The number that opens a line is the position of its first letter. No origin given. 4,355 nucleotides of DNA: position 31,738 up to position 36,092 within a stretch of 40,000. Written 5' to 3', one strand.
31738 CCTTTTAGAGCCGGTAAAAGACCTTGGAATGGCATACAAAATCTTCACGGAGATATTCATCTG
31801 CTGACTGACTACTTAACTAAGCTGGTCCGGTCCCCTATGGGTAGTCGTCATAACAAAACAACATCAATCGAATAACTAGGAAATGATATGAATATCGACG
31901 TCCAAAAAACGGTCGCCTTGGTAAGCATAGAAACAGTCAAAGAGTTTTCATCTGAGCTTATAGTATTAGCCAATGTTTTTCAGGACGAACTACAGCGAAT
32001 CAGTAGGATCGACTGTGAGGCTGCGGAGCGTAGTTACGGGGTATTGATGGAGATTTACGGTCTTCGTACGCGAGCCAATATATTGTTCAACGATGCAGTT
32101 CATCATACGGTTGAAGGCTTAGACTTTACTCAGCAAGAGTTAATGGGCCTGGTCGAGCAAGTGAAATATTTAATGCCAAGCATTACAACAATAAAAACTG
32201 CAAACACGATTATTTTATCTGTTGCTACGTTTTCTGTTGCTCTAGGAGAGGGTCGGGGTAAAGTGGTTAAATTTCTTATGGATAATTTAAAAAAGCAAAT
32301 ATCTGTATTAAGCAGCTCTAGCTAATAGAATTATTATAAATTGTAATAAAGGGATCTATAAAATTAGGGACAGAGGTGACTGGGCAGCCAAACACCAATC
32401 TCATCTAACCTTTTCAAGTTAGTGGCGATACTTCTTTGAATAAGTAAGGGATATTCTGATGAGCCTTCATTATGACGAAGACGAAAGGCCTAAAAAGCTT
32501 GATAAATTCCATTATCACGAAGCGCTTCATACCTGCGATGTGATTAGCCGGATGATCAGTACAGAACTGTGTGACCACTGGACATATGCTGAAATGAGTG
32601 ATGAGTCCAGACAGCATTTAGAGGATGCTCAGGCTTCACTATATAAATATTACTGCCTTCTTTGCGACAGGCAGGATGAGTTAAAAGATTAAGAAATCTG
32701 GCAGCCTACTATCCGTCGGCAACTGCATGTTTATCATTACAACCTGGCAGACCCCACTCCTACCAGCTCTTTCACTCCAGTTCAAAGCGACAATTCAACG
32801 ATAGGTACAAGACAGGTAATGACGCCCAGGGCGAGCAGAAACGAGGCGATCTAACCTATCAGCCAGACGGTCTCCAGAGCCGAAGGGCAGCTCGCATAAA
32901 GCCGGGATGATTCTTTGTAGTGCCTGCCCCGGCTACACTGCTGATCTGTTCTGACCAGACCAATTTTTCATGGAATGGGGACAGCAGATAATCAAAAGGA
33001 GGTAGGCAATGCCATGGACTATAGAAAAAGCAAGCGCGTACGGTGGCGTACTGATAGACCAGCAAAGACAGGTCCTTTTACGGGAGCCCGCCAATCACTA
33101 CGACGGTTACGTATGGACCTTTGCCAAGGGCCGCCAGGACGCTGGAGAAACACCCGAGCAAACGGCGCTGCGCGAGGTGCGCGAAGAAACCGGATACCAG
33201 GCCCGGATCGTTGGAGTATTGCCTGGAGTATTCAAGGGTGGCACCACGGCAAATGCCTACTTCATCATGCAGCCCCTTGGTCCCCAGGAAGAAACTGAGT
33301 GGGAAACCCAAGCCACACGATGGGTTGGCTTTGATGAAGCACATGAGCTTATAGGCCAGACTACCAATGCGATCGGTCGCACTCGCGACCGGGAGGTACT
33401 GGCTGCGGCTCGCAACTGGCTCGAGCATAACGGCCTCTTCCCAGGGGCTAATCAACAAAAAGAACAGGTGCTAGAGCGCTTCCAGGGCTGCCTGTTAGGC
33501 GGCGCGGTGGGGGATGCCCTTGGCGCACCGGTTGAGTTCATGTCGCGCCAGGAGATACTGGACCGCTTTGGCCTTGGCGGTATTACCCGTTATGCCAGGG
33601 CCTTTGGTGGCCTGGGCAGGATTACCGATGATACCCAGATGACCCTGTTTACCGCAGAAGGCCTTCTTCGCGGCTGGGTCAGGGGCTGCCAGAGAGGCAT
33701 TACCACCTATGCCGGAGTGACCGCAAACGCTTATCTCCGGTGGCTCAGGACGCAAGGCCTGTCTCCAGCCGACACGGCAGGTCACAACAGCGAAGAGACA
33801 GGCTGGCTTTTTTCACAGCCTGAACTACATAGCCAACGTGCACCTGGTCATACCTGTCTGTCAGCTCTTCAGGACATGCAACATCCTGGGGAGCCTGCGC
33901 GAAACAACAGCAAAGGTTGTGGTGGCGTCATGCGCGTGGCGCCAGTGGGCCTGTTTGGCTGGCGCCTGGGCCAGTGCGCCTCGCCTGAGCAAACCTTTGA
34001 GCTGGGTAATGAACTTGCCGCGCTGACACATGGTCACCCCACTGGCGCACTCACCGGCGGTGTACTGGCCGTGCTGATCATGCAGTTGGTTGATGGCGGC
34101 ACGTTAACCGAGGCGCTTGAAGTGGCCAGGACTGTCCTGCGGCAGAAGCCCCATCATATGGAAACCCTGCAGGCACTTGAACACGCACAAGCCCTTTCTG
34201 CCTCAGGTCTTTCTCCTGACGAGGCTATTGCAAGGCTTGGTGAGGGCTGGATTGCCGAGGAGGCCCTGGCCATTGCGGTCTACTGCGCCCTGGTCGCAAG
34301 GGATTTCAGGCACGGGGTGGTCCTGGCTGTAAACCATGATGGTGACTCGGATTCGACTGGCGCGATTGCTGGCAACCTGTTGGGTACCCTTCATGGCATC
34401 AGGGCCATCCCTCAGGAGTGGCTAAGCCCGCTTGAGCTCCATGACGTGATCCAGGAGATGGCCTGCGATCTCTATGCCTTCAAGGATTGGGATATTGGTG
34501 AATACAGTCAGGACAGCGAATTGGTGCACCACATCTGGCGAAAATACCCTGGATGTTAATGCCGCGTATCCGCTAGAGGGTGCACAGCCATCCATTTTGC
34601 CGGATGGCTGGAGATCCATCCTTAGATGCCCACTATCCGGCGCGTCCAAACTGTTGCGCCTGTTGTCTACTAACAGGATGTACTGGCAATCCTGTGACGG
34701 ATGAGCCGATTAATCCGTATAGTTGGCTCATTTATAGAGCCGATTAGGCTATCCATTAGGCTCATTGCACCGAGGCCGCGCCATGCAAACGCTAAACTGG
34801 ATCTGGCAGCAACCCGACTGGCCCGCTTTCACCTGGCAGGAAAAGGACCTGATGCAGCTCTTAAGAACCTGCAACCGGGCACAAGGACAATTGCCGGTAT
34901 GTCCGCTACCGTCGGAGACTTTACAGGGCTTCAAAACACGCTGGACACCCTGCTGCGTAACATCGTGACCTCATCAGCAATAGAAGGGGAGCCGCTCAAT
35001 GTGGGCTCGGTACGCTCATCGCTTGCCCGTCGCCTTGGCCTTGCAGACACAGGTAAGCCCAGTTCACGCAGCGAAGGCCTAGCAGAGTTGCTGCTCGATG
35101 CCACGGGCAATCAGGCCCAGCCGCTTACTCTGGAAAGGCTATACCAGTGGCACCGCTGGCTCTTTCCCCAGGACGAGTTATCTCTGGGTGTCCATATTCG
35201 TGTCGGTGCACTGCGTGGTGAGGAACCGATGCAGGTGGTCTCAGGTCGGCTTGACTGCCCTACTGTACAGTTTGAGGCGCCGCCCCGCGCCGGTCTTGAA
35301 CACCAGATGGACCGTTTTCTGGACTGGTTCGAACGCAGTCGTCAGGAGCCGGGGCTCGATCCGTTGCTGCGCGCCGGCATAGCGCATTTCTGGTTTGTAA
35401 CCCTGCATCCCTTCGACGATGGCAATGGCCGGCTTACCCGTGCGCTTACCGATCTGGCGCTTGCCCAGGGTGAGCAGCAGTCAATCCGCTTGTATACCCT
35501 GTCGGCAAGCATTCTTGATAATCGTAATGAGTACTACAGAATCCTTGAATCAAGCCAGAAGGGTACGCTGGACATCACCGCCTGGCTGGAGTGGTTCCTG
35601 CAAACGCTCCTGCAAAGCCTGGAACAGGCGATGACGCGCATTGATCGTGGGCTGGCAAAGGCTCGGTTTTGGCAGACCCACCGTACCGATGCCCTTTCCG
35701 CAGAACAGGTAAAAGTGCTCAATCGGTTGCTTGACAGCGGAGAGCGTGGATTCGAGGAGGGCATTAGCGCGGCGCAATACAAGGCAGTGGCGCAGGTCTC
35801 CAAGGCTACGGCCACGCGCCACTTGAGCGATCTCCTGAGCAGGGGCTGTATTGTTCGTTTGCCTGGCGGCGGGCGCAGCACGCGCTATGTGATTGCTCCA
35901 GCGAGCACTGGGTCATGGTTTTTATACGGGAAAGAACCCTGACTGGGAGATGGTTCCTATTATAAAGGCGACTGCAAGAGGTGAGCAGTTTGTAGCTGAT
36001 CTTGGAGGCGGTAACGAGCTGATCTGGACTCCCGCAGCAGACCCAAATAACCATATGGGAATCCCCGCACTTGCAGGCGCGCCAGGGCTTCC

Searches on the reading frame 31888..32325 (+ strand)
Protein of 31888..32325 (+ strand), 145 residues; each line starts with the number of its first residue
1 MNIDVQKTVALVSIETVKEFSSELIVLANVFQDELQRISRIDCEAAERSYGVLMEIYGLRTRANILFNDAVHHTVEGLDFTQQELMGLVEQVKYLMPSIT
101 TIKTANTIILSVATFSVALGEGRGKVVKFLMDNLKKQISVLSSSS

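Call 4: search_protein_families(library=ncbifam, proteins=[window:31888-32325:+], max_evalue=0.01)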
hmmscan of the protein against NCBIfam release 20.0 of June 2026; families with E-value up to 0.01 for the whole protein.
window:31888-32325:+ (145 aa): 0 families

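Call 5: search_protein_families(library=pfam, proteins=[window:31888-32325:+], max_evalue=0.01)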
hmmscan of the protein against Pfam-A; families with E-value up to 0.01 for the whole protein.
window:31888-32325:+ (145 aa): 0 families

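Call 23: search_protein_families(library=pfam, proteins=[window:31888-32325:+], max_evalue=10)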
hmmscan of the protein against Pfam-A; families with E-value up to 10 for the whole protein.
window:31888-32325:+ (145 aa): 2 families
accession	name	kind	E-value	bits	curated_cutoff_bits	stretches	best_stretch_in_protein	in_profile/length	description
PF04137.20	ERO1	-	0.022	14.3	27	1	25-101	274-353/354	Endoplasmic Reticulum Oxidoreductin 1 (ERO1)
PF22215.1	MLKL_N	-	0.059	13.3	27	1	68-134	8-80/142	Mixed lineage kinase domain-like N-terminal domain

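Call 48: search_protein_families(library=padloc, proteins=[window:31888-32325:+], max_evalue=0.01)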
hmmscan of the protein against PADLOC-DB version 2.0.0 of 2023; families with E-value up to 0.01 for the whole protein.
window:31888-32325:+ (145 aa): 0 families

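Call 61: find_homologous_proteins(query=window:31888-32325:+, max_evalue=0.001)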
Query window:31888-32325:+ (145 aa): 4 proteins with E <= 0.001 among 17 candidates.
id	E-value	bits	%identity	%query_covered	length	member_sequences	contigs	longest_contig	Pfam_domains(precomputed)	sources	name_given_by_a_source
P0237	1.6e-83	295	100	100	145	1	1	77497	-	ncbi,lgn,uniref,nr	ncbi:hypothetical protein IQ22_03964 [Pseudomonas duriflava]|uniref:Uncharacterized protein n=1 Tax=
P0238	1.1e-28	118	52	84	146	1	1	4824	-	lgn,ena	-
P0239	6.6e-27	112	50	85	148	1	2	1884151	-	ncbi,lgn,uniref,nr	ncbi:hypothetical protein F7R01_16780 [Pseudomonas argentinensis]|uniref:hypothetical protein n=1 Ta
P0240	1.4e-26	111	45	93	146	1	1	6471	-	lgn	-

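Call 75: predict_structure(alignment_id=A2)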
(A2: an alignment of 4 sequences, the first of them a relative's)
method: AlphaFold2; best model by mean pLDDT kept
length: 145 residues; sequences in the alignment: 4
mean_pLDDT: 87.8   pTM: 0.82
mean pLDDT of the five models: 87.8, 87.2, 86.8, 85.7, 85.4
residues with pLDDT >= 90: 93; 70-90: 39; 50-70: 8; < 50: 5
segments of 3 or more residues with pLDDT < 50: 1-5
pLDDT, mean of each block of 10 residues (from residue 1): 58 94 97 92 73 92 94 87 95 93 92 89 82 94 79
secondary structure, 60 per line:
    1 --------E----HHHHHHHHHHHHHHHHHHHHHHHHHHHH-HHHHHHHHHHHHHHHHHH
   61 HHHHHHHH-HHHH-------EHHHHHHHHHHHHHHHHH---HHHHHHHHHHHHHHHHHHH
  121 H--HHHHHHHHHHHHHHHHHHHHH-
elements in order: H14-41 H43-68 H70-73 H82-98 H102-121 H124-144

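Call 77: fold_search(model_id=the predicted structure, library=pdb)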
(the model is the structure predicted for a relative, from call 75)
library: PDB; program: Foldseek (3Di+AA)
matches with E <= 10: 352; with E <= 0.001: 0
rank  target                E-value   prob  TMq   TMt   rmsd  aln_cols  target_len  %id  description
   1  4bem_J                5.7e-02  0.69  0.25  0.21  15.5       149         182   11  Crystal structure of the F-type ATP synthase c-ring from Acetobacterium woodii. (released 2014-03-26)
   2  7u8o_g                1.1e-01  0.63  0.27  0.26  11.7       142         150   10  Structure of porcine V-ATPase with mEAK7 and SidK, Rotary state 2 (released 2022-07-06)
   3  6wlw_1                1.3e-01  0.54  0.26  0.25  12.1       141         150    9  The Vo region of human V-ATPase in state 1 (focused refinement) (released 2020-11-11)
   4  2bl2_A                1.7e-01  0.38  0.25  0.24  12.9       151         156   11  The membrane rotor of the V-type ATPase from Enterococcus hirae (released 2005-04-05)
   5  5cwf_C                2.0e-01  0.75  0.37  0.31  12.8       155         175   16  Crystal structure of de novo designed helical repeat protein DHR8 (released 2015-12-16)
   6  6e6a_A                2.3e-01  0.57  0.32  0.30  13.8       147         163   14  Triclinic crystal form of IncA G144A point mutant (released 2019-07-10)
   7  6vq6_g                2.9e-01  0.51  0.31  0.30  11.8       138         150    9  Mammalian V-ATPase from rat brain - composite model of rotational state 1 bound to ADP and SidK (built from focused re (released 2020-03-18)
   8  5tj5_G                2.9e-01  0.47  0.31  0.30  12.5       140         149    7  Atomic model for the membrane-embedded motor of a eukaryotic V-ATPase (released 2016-10-26)
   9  5tj5_F                2.9e-01  0.47  0.31  0.30  12.5       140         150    7  Atomic model for the membrane-embedded motor of a eukaryotic V-ATPase (released 2016-10-26)
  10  6o7u_o                2.9e-01  0.44  0.30  0.28  13.2       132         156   11  Saccharomyces cerevisiae V-ATPase Stv1-VO (released 2019-04-03)
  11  6pe4_G                3.1e-01  0.51  0.30  0.24  14.4       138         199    7  Yeast Vo motor in complex with 1 VopQ molecule (released 2020-05-20)
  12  7uw9_i                3.2e-01  0.51  0.32  0.30  13.1       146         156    8  Citrus V-ATPase State 1, H in contact with subunit a (released 2022-07-06)
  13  6e7e                  3.2e-01  0.47  0.31  0.28  13.1       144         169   14  High resolution crystal structure of IncA soluble domain (released 2019-07-10)
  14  6n4n_F                3.4e-01  0.57  0.34  0.28  12.6       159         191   12  Crystal structure of the designed protein DNCR2/danoprevir/NS3a complex (released 2019-09-11)
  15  1i4l_A                3.8e-01  0.30  0.26  0.21  23.4       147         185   10  CRYSTAL STRUCTURE ANALYSIS OF RAC1-GDP IN COMPLEX WITH ARFAPTIN (P41) (released 2001-05-16)
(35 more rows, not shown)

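Call 83: search_protein_representatives(alignment_id=A2)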
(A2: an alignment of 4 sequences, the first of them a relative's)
Query: 4 sequences, 146 profile positions. Proteins with E-value up to 0.001 (for the whole library): 33; up to 1e-10: 18; up to 1e-30: 4. The best 33 are listed.
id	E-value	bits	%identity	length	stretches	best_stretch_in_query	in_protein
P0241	2.3e-64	232.2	-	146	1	1-145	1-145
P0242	3.2e-39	150.6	-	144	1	1-142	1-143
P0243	1.1e-34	135.9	-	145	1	6-141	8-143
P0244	5.8e-31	123.8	-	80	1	67-145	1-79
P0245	6.1e-24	101.0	-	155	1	4-140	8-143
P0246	5.3e-18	81.8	-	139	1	1-138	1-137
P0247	9.0e-17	77.8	-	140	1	5-139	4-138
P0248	2.4e-15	73.2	-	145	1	6-139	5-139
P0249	9.3e-15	71.3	-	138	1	5-135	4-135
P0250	1.5e-14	70.6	-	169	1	8-132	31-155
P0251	3.0e-14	69.6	-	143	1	8-144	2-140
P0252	8.4e-14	68.2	-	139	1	7-132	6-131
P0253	1.1e-13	67.7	-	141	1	11-139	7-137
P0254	1.8e-13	67.1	-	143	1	7-138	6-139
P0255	2.7e-13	66.5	-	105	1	49-139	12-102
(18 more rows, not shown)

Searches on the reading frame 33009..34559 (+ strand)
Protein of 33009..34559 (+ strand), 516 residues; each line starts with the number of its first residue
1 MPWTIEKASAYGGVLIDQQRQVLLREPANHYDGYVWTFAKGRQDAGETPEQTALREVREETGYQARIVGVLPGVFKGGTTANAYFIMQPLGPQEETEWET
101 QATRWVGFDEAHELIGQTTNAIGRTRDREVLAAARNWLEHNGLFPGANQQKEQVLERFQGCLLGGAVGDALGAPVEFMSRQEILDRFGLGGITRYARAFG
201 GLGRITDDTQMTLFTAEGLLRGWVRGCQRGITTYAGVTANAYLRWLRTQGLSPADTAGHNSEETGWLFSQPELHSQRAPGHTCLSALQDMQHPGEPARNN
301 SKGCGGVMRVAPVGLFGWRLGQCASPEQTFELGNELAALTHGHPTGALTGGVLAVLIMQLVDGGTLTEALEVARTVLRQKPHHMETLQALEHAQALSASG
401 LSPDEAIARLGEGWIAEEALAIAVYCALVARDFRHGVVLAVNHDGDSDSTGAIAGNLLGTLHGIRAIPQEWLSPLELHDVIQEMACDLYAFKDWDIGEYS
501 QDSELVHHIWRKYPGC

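Call 8: search_protein_families(library=ncbifam, proteins=[window:33009-34559:+], max_evalue=0.001)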
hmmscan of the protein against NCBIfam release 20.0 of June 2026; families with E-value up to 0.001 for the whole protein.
window:33009-34559:+ (516 aa): 15 families
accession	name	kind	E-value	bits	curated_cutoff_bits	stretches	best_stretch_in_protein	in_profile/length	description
TIGR02662.1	dinitro_DRAG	equivalog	2e-26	92.9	337.05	2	419-484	211-275/287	ADP-ribosyl-[dinitrogen reductase] hydrolase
NF041672.1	ADPriboarghdlase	equivalog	9.5e-24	83.8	490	2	298-490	183-357/361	ADP-ribosylarginine hydrolase Tri1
NF008736.0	PRK11762.1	equivalog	1.6e-09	37.6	169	1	15-72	55-112/186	ADP compounds hydrolase NudE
NF041652.1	Nud_hyd_Dein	equivalog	1.4e-06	28.6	200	1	9-71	14-80/152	Nudix hydrolase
NF052459.1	OxoGTPPhMutT1Mycb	equivalog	2.1e-06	27.1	475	1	31-113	28-111/292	8-oxo-(d)GTP phosphatase MutT1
NF008044.0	PRK10776.1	equivalog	5.9e-06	26.2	148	1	13-69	9-66/130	8-oxo-dGTP diphosphatase MutT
NF001934.0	PRK00714.1-1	equivalog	1.3e-05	24.7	241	1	12-71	12-68/176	RNA pyrophosphohydrolase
TIGR00586.1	mutt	equivalog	1.6e-05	24.9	97.9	1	13-66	10-64/129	8-oxo-dGTP diphosphatase MutT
NF006530.0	PRK08999.1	equivalog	5.6e-05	22.3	245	1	13-66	11-65/315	Nudix family hydrolase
NF001935.0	PRK00714.1-2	equivalog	6.5e-05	22.5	259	1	12-71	12-68/183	RNA pyrophosphohydrolase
NF007834.0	PRK10546.1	equivalog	7.2e-05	22.6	156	1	15-67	10-63/135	pyrimidine (deoxy)nucleoside triphosphate diphosphatase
NF006961.0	PRK09438.1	equivalog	7.2e-05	22.3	103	1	16-65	16-63/151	dihydroneopterin triphosphate diphosphatase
NF001299.0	PRK00241.1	equivalog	0.00028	20.4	158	1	14-64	140-189/263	NAD(+) diphosphatase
NF001938.0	PRK00714.1-5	equivalog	0.0003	20.2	116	1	15-65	20-76/172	RNA pyrophosphohydrolase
NF001937.0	PRK00714.1-4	equivalog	0.00059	19.5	139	0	12-71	12-68/161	RNA pyrophosphohydrolase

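Call 72: search_protein_families(library=pfam, proteins=[window:33009-34559:+], max_evalue=0.001)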
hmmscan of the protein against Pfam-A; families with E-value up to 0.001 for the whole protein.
window:33009-34559:+ (516 aa): 2 families
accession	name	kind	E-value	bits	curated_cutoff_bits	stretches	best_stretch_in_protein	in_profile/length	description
PF03747.19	ADP_ribosyl_GH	-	7e-77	259.4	26.2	1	160-470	1-287/287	ADP-ribosylglycohydrolase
PF00293.34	NUDIX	-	5.2e-16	59.3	21.1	1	9-114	4-119/134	NUDIX domain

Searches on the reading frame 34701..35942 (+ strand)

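Call 8: search_protein_families(library=ncbifam, proteins=[window:34701-35942:+], max_evalue=0.001)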
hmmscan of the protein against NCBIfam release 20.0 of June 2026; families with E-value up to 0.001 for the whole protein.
window:34701-35942:+ (413 aa): 3 families
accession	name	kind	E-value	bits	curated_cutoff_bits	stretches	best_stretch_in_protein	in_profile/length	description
NF046030.1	ProtAdlyltaseSoFic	equivalog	3.3e-17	62.5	550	1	195-339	152-291/361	protein adenylyltransferase Fic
NF041381.1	XopAC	subfamily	2.6e-09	36.3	450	1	137-256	299-413/451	XopAC/AvrAC family type III secretion system effector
TIGR02613.1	mob_myst_B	hypoth_equivalog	2.4e-06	27.5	124.4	1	229-297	116-183/186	mobile mystery protein B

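Call 72: search_protein_families(library=pfam, proteins=[window:34701-35942:+], max_evalue=0.001)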
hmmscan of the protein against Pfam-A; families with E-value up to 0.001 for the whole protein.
window:34701-35942:+ (413 aa): 3 families
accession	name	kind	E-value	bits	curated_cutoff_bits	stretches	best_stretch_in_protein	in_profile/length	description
PF02661.23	Fic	-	4.7e-13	50.2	24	1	141-254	1-93/93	Fic/DOC family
PF13776.11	DUF4172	-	4.9e-13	49.6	25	1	63-114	31-82/82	Domain of unknown function (DUF4172)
PF22168.2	DIP2311-like_C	-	5.1e-05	23.9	27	1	362-396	27-60/63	Transcriptional regulator DIP2311-like, C-terminal domain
